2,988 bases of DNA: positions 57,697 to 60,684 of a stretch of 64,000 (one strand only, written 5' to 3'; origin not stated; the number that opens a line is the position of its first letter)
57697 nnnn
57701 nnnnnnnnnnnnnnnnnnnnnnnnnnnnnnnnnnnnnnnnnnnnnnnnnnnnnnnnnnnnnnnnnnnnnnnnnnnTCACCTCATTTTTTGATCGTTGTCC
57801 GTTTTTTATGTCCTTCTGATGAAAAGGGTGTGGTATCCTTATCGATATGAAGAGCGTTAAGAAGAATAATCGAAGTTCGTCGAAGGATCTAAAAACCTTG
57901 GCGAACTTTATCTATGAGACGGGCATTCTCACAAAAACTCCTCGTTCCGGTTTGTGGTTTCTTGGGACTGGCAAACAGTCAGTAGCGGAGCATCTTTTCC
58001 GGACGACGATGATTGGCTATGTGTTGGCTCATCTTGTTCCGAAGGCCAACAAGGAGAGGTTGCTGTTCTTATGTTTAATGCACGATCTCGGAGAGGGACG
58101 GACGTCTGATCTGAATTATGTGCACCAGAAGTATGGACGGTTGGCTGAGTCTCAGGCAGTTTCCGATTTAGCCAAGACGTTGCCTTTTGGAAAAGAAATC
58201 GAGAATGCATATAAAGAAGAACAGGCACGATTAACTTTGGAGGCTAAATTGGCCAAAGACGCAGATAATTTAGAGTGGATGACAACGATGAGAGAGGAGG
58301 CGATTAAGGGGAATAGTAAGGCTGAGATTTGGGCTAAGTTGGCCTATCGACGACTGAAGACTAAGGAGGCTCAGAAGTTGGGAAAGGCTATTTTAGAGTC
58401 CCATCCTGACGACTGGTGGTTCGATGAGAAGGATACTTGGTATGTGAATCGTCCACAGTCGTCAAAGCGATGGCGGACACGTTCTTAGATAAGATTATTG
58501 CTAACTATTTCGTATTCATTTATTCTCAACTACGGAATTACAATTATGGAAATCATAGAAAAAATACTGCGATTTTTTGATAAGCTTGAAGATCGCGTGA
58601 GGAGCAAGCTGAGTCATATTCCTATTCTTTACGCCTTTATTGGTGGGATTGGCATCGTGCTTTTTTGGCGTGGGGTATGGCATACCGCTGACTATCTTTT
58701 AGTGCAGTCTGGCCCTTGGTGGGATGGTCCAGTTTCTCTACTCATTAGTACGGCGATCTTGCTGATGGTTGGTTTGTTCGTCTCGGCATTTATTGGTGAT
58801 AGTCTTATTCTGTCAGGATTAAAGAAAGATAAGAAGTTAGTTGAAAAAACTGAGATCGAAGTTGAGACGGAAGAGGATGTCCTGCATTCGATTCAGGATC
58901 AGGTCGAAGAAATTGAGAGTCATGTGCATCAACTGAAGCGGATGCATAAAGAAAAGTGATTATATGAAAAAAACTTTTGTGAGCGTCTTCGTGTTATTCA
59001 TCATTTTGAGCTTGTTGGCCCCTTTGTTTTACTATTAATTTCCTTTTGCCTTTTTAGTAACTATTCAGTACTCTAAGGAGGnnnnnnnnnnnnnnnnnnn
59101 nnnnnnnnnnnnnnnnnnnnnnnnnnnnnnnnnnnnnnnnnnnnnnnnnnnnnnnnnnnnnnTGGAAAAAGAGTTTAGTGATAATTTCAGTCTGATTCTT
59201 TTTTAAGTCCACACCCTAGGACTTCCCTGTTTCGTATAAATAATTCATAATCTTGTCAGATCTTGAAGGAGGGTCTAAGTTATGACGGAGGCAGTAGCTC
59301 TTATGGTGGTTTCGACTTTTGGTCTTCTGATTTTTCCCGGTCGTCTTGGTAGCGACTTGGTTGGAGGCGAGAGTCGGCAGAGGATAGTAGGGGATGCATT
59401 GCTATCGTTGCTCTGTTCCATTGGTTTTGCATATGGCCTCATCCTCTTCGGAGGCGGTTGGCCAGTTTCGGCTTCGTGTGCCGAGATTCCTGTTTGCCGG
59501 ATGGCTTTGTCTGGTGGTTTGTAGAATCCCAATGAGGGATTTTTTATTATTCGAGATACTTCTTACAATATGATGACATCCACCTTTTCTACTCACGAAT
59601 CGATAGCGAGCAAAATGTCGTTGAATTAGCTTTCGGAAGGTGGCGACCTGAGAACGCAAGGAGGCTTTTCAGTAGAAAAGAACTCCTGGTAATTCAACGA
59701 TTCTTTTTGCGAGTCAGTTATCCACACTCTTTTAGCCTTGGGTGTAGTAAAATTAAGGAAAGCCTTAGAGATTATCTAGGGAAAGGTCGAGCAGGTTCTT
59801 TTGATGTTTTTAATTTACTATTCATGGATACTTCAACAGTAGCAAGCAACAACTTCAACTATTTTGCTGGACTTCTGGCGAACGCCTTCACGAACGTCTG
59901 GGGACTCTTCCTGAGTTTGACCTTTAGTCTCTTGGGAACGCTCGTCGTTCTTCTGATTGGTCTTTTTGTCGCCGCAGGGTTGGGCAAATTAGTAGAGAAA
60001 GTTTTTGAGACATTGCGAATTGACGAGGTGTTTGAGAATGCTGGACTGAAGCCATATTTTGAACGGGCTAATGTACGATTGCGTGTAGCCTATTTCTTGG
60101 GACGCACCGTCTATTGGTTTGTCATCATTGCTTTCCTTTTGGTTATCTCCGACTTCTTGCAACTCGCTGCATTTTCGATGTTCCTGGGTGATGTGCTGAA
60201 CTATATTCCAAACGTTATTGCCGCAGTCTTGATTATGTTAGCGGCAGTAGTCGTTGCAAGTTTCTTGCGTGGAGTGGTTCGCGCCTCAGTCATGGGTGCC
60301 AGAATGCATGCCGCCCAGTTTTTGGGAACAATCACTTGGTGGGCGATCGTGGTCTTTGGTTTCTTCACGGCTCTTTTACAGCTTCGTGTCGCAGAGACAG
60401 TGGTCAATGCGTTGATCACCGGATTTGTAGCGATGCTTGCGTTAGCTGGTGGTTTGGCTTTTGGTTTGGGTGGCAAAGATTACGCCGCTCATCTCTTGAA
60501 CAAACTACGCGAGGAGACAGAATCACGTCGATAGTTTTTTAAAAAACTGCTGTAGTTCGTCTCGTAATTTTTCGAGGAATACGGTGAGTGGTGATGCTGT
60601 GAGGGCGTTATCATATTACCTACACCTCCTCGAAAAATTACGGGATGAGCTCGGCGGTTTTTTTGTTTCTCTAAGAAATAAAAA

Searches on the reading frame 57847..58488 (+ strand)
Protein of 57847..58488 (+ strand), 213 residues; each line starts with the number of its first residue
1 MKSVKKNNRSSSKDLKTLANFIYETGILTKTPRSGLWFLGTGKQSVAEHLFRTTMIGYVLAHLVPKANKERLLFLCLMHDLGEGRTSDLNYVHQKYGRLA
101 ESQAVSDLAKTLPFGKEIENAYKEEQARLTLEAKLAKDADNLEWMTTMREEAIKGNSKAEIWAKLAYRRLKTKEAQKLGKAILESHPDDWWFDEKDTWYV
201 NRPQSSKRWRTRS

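Call 73: search_protein_families(library=pfam, proteins=[window:57847-58488:+], max_evalue=0.00001)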
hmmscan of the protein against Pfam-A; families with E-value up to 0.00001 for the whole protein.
window:57847-58488:+ (213 aa): 3 families
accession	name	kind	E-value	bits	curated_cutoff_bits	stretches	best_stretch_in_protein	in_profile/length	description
PF13023.12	HD_3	-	5.7e-22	78.8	22.5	1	28-177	4-160/165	HD domain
PF01966.28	HD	-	5.4e-11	43.2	22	1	46-145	1-116/116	HD domain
PF12917.13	YfbR-like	-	2.8e-07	30.8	25.9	1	42-171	22-164/182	5'-deoxynucleotidase YfbR-like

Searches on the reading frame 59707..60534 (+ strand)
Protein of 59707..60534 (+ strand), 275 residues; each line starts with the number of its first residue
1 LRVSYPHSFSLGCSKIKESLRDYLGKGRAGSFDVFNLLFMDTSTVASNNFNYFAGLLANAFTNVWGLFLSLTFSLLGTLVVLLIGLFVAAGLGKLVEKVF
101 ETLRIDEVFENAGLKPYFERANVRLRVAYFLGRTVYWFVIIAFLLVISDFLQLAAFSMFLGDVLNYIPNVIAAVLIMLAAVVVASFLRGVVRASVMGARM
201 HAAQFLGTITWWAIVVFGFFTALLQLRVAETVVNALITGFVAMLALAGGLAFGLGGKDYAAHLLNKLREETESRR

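Call 73: search_protein_families(library=pfam, proteins=[window:59707-60534:+], max_evalue=0.00001)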
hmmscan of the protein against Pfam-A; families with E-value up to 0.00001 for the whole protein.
window:59707-60534:+ (275 aa): 1 family
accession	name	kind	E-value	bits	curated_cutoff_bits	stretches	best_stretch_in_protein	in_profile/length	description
PF05552.17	MS_channel_1st_1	-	5.5e-16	58.6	22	2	156-194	3-41/50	Mechanosensitive ion channel, conserved TM helix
